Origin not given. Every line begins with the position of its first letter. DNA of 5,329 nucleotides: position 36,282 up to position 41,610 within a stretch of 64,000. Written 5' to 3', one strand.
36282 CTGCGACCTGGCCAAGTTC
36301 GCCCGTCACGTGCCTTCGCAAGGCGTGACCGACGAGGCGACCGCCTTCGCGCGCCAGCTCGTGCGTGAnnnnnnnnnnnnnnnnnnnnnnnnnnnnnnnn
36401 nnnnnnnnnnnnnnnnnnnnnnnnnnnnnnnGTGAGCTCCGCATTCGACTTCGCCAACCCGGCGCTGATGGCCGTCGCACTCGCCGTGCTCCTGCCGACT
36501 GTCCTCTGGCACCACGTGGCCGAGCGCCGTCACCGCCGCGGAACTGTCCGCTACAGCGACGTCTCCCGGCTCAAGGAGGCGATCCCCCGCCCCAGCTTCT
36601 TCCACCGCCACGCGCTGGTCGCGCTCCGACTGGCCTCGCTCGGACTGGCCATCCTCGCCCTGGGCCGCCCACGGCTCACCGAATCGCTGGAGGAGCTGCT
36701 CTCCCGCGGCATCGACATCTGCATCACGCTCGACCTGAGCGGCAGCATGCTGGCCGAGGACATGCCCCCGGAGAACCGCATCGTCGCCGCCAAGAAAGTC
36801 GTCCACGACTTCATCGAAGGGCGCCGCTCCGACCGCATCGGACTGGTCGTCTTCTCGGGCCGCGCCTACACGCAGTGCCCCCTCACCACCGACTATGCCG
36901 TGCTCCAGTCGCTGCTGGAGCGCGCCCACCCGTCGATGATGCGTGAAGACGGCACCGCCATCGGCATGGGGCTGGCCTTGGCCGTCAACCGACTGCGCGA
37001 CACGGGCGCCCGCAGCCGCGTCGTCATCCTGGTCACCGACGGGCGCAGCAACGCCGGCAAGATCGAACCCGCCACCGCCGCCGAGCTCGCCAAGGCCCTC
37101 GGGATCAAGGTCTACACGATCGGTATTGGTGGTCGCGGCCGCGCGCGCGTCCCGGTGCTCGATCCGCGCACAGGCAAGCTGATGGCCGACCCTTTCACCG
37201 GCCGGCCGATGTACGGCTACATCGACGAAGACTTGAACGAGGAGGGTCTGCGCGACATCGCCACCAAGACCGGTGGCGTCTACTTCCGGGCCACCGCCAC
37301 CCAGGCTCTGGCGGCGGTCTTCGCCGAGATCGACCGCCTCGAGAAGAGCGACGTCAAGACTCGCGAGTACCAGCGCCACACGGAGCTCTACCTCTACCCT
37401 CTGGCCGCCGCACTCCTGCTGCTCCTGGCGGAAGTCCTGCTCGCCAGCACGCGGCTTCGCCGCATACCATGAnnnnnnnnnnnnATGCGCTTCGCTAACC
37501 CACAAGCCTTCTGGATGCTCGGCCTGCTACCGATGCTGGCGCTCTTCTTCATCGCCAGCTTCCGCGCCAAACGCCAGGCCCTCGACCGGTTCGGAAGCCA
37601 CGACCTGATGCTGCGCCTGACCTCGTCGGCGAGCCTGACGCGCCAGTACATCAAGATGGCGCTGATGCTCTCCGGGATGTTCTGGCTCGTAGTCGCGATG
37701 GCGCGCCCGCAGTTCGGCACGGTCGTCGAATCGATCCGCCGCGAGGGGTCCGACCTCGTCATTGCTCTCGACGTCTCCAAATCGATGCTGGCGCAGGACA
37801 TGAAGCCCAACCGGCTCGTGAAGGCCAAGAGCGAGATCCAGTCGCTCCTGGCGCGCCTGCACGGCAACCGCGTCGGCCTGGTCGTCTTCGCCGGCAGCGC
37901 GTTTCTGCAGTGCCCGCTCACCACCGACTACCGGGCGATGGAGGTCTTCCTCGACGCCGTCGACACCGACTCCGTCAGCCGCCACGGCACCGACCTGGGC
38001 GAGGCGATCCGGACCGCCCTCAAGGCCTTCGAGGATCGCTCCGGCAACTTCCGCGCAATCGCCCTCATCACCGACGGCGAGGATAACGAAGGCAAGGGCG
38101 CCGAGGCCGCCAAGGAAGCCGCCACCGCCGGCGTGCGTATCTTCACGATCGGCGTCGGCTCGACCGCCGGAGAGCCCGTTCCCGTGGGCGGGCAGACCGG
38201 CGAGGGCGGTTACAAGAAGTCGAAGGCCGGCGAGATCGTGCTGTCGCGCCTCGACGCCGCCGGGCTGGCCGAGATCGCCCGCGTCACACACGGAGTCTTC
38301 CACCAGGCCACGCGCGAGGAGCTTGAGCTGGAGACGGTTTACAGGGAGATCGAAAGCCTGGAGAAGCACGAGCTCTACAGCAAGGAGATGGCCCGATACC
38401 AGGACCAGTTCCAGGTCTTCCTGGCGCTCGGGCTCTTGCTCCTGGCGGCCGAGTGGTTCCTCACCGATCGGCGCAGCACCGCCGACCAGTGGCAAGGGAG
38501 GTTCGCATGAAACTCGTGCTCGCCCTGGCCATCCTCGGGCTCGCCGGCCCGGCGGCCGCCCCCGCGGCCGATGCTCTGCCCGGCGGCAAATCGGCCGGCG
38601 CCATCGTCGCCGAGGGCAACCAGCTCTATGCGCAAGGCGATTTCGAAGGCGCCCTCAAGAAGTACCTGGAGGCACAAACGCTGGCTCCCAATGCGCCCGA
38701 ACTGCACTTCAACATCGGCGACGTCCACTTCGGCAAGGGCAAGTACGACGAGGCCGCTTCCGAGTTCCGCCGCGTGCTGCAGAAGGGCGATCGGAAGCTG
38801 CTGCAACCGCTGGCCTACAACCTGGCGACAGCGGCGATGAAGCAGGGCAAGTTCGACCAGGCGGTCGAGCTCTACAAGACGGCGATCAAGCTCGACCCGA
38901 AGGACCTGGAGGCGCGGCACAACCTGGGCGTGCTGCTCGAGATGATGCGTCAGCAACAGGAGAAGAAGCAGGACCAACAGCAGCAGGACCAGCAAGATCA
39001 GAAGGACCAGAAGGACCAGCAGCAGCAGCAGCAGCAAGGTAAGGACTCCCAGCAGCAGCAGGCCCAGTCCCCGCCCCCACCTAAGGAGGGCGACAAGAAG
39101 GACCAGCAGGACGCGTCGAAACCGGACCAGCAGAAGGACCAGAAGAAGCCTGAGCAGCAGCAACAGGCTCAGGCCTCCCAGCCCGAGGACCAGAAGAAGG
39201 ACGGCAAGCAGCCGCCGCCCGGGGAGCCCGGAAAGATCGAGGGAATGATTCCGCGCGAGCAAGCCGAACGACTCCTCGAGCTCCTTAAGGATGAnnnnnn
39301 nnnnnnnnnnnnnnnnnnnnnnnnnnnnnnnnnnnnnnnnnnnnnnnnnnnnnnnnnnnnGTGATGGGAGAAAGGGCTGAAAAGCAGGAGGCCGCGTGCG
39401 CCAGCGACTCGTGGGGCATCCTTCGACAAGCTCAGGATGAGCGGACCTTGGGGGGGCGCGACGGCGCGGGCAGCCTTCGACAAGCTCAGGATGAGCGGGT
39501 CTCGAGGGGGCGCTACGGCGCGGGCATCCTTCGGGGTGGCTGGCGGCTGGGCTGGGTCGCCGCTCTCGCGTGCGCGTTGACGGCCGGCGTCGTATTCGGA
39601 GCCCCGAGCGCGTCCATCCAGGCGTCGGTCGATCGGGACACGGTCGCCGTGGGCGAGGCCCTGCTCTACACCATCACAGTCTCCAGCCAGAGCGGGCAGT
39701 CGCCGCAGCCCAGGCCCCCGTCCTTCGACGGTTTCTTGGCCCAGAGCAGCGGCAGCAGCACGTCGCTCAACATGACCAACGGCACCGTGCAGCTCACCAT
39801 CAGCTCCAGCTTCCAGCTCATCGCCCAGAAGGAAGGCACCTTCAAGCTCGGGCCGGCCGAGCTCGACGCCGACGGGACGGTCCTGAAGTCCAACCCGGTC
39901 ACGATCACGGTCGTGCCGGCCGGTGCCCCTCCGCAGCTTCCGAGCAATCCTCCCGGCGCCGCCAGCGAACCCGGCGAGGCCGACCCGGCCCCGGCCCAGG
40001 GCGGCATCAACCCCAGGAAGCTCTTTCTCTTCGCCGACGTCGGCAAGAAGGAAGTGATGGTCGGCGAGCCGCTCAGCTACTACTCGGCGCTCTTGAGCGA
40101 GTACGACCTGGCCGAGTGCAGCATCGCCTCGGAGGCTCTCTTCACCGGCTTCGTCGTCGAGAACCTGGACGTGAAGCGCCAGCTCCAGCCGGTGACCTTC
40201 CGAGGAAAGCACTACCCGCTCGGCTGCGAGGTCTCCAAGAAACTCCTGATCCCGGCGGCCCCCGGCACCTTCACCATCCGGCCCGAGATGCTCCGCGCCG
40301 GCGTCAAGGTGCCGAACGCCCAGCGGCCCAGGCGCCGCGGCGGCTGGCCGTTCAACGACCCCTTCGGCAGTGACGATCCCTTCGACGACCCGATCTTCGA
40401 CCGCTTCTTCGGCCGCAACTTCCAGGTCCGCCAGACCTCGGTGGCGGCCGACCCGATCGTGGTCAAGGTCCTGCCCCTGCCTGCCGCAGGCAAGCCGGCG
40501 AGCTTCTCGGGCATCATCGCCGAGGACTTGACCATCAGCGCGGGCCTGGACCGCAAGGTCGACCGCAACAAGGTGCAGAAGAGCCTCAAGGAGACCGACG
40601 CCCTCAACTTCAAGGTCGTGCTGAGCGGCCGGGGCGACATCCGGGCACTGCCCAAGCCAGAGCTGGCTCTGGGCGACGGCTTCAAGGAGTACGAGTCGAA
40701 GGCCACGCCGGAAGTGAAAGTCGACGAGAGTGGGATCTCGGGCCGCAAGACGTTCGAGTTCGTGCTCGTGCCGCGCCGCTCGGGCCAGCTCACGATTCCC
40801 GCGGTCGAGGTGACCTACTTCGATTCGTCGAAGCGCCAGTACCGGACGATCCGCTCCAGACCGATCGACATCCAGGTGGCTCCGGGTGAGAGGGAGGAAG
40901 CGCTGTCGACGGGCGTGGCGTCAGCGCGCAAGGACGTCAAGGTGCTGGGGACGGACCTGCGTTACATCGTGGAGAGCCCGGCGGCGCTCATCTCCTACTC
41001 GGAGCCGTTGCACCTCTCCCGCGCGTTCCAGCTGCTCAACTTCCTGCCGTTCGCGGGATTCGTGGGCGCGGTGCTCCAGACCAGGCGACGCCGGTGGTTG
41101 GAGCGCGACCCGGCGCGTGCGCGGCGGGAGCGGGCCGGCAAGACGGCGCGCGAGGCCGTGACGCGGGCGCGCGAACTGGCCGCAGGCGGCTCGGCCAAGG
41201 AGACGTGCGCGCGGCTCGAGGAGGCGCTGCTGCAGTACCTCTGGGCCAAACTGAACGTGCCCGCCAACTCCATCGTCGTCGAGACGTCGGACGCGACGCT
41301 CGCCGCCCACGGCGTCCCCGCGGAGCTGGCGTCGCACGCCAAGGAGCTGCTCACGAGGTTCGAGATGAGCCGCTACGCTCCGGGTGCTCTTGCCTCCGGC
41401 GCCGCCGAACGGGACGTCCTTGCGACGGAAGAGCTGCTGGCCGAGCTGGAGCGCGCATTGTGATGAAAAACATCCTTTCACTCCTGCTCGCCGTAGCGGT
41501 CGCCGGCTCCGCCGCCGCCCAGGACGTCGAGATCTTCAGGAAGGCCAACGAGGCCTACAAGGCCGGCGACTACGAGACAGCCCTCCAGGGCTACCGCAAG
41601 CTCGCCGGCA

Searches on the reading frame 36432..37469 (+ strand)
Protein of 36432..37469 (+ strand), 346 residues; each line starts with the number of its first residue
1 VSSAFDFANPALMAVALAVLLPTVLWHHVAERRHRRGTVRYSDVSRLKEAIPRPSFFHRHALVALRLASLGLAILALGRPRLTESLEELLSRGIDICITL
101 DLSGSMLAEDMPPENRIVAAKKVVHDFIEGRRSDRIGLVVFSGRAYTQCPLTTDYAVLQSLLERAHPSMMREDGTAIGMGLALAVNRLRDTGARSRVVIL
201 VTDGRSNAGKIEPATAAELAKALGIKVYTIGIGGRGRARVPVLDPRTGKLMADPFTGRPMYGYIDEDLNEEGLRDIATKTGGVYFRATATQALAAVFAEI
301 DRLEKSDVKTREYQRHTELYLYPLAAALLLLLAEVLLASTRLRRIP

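Call 72: search_protein_families(library=pfam, proteins=[window:36432-37469:+], max_evalue=0.0001)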
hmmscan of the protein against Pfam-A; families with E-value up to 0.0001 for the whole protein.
window:36432-37469:+ (346 aa): 4 families
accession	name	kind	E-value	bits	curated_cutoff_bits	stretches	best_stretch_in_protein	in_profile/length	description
PF00092.34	VWA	-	1.3e-23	84.5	23.8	1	95-295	1-170/174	von Willebrand factor type A domain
PF13519.12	VWA_2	-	2.8e-18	66.9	27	1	98-204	3-106/107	von Willebrand factor type A domain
PF07584.16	BatA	-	4.3e-08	33.9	25.9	1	5-80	2-77/77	Aerotolerance regulator N-terminal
PF01882.25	DUF58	-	8.3e-05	22.3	23.4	0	92-230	34-164/216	Protein of unknown function DUF58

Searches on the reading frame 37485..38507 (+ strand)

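Call 72: search_protein_families(library=pfam, proteins=[window:37485-38507:+], max_evalue=0.0001)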
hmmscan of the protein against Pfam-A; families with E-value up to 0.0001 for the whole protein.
window:37485-38507:+ (341 aa): 5 families
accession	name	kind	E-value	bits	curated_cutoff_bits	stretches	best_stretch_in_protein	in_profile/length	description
PF13519.12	VWA_2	-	4.8e-20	72.6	27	1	91-199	1-107/107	von Willebrand factor type A domain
PF00092.34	VWA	-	6.2e-19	69.3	23.8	1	90-227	1-142/174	von Willebrand factor type A domain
PF13768.12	VWA_3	-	9.2e-08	32.7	27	1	90-228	2-137/155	von Willebrand factor type A domain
PF06707.17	DUF1194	-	1.3e-06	28.2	27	1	90-226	5-156/206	Protein of unknown function (DUF1194)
PF07584.16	BatA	-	3.7e-05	24.5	25.9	1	1-75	1-77/77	Aerotolerance regulator N-terminal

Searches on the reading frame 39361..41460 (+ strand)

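Call 47: search_protein_families(library=pfam, proteins=[window:39361-41460:+], max_evalue=0.001)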
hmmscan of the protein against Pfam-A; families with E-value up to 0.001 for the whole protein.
window:39361-41460:+ (700 aa): 1 family
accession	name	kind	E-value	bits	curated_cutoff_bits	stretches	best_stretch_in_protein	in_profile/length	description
PF13584.12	BatD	-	2e-33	115.3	24.1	2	88-184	1-92/92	BatD DUF11 like domain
